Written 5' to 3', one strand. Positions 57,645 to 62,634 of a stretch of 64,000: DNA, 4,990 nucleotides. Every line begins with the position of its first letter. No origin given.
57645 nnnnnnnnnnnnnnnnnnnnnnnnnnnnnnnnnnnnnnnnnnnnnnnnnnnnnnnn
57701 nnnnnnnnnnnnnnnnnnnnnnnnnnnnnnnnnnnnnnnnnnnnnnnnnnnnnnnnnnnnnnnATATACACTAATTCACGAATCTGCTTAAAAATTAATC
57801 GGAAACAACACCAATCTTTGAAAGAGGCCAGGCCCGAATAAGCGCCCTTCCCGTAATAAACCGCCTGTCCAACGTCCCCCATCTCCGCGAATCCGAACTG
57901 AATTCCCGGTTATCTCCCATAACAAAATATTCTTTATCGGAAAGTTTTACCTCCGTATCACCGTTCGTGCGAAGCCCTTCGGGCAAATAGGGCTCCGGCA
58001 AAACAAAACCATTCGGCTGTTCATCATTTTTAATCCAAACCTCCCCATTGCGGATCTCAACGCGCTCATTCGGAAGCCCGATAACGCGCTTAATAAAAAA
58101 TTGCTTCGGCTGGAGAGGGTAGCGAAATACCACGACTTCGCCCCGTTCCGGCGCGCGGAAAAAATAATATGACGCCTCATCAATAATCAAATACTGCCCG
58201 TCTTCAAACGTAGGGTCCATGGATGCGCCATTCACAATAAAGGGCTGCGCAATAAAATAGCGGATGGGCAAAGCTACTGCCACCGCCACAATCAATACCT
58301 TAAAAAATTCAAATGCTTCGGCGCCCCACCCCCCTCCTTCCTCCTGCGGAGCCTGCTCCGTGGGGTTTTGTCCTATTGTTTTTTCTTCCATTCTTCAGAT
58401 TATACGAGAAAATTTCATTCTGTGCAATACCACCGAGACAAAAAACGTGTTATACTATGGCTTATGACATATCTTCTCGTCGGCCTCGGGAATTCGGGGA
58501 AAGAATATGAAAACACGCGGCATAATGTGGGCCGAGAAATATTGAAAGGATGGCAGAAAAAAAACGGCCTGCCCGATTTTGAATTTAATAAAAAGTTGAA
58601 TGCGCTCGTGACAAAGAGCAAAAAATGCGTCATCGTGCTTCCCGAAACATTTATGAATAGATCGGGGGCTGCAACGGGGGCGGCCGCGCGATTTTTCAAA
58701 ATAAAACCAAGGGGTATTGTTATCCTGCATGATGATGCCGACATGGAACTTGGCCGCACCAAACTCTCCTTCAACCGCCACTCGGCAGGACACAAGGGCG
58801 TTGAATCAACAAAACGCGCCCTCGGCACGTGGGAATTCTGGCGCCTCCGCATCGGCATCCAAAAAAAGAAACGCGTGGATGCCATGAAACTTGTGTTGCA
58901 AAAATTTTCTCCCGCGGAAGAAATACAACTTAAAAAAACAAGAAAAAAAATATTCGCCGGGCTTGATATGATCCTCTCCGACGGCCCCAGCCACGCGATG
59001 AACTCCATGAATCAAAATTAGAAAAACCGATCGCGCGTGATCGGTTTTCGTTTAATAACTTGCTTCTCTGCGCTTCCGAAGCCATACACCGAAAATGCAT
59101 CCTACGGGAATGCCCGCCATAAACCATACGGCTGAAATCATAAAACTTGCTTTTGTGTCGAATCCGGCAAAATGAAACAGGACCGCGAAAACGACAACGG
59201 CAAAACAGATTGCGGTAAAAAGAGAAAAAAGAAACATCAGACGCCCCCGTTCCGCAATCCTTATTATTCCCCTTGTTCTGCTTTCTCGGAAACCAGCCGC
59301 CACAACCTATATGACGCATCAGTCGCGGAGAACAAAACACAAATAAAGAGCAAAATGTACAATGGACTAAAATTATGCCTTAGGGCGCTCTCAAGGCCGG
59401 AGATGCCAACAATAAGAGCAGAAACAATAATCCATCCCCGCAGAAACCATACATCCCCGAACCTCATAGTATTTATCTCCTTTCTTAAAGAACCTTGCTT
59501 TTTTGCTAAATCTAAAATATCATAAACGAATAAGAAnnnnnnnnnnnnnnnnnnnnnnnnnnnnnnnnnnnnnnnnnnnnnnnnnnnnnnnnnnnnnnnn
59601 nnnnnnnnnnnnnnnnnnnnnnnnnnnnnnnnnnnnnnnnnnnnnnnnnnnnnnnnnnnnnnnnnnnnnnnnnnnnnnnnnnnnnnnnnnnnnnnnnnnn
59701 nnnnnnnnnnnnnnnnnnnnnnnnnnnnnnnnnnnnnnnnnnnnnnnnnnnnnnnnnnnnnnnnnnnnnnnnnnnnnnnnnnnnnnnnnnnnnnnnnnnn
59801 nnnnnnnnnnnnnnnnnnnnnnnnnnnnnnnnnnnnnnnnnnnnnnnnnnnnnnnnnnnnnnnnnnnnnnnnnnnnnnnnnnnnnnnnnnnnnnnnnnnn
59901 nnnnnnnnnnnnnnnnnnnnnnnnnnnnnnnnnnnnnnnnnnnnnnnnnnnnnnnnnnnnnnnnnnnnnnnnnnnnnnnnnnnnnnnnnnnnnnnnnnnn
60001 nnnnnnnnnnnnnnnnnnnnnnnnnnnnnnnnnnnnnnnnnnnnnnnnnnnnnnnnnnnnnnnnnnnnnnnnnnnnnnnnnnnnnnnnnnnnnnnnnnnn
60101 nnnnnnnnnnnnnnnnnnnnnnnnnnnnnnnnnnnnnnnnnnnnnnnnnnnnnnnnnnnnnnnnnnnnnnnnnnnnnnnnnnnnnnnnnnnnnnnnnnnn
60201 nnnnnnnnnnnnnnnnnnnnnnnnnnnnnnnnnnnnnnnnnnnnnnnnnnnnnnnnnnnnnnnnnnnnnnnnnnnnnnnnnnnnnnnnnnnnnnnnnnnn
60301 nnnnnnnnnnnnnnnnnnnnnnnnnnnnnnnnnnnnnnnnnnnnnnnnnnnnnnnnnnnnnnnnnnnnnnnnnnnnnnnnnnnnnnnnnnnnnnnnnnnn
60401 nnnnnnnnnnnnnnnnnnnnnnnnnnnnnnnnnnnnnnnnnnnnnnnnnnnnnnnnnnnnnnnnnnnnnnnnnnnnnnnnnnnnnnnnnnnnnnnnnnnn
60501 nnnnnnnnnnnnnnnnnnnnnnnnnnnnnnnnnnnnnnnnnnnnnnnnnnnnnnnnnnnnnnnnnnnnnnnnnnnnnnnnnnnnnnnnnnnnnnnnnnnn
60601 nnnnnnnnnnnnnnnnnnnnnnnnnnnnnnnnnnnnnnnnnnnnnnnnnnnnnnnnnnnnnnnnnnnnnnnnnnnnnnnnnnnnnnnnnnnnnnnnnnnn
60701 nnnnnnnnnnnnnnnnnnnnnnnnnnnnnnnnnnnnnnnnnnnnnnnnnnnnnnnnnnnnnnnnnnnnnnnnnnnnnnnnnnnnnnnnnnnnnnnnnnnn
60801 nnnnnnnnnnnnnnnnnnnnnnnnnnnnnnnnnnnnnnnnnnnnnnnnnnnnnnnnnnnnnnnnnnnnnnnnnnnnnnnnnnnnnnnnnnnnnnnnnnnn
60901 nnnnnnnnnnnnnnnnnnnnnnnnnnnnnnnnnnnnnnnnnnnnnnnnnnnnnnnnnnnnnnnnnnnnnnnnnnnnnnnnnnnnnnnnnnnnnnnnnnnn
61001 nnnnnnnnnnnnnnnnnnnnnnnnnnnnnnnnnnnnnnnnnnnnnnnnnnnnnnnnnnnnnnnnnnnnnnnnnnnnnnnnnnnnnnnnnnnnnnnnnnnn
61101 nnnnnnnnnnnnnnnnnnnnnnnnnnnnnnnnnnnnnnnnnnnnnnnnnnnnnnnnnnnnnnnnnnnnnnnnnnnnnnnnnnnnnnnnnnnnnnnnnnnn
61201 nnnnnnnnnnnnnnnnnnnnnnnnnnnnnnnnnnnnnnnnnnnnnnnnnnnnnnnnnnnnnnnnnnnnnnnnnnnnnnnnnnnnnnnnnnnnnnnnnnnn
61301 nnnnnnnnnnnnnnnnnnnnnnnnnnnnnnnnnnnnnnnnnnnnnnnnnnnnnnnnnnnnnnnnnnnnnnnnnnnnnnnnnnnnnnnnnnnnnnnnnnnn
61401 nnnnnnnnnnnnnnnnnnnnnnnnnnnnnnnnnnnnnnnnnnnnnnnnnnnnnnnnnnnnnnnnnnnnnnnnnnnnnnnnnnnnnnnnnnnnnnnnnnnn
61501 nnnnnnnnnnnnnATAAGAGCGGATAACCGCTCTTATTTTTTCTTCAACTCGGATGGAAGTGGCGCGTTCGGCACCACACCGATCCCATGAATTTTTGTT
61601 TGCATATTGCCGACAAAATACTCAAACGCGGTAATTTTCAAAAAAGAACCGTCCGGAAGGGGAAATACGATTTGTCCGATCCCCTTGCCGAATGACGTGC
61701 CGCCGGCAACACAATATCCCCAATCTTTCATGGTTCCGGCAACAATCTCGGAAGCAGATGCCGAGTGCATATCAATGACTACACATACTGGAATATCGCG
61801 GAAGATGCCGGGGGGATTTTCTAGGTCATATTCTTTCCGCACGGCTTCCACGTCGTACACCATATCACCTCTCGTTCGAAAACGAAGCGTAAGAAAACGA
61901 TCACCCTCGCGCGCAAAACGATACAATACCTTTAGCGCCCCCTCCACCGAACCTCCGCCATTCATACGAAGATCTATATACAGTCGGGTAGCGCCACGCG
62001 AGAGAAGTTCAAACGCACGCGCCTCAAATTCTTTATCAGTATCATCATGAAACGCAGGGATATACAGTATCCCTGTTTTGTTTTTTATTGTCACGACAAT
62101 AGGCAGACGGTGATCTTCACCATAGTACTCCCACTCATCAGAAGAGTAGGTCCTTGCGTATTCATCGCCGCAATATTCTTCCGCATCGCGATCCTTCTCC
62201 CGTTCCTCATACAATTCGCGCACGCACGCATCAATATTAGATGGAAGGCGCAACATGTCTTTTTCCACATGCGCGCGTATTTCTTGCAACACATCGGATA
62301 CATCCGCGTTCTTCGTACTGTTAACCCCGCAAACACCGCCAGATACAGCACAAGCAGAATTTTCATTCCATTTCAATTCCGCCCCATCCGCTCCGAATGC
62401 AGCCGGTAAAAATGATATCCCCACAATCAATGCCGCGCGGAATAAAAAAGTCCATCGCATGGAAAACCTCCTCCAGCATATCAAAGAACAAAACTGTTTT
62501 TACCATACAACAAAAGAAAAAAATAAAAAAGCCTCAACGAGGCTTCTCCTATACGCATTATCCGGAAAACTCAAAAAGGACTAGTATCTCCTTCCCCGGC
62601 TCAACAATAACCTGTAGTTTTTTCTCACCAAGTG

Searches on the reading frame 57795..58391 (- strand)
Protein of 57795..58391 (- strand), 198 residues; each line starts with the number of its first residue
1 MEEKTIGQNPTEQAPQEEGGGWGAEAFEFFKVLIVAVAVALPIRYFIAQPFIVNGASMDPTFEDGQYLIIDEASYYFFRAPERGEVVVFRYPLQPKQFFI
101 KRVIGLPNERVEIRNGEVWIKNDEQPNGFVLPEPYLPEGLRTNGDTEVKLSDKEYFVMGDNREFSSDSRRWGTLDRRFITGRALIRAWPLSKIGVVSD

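Call 95: search_protein_families(library=pfam, proteins=[window:57795-58391:-], max_evalue=0.0001)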
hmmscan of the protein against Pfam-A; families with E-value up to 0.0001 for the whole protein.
window:57795-58391:- (198 aa): 1 family
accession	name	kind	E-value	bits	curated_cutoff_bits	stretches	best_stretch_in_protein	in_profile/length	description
PF10502.14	Peptidase_S26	-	7.2e-41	140.4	22.9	1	28-188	3-168/168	Signal peptidase, peptidase S26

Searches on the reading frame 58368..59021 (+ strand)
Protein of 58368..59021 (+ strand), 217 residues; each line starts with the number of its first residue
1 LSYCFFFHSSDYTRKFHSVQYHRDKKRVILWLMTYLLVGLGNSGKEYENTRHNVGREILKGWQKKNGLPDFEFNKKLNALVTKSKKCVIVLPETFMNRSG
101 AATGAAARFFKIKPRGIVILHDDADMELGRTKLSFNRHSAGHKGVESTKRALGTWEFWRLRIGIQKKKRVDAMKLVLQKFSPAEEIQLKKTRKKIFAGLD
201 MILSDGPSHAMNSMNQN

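Call 95: search_protein_families(library=pfam, proteins=[window:58368-59021:+], max_evalue=0.0001)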
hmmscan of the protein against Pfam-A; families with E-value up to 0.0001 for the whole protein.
window:58368-59021:+ (217 aa): 1 family
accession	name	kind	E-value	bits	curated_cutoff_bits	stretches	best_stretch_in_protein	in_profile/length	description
PF01195.25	Pept_tRNA_hydro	-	1.3e-46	159.2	27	1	36-215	1-183/183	Peptidyl-tRNA hydrolase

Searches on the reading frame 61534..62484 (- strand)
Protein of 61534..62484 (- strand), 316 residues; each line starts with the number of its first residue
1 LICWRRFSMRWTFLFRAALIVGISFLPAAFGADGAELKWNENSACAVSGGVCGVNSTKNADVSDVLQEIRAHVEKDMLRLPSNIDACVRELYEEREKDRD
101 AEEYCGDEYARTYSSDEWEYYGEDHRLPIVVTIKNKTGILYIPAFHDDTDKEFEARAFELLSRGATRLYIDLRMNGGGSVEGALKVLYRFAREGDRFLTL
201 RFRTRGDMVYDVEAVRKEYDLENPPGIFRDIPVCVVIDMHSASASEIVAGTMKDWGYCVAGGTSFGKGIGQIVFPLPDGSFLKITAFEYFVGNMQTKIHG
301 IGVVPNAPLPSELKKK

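Call 95: search_protein_families(library=pfam, proteins=[window:61534-62484:-], max_evalue=0.0001)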
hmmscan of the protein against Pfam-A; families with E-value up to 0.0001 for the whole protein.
window:61534-62484:- (316 aa): 1 family
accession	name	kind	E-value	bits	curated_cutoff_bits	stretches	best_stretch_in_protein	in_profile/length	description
PF03572.23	Peptidase_S41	-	5.9e-30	104.5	24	1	136-307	1-163/165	Peptidase family S41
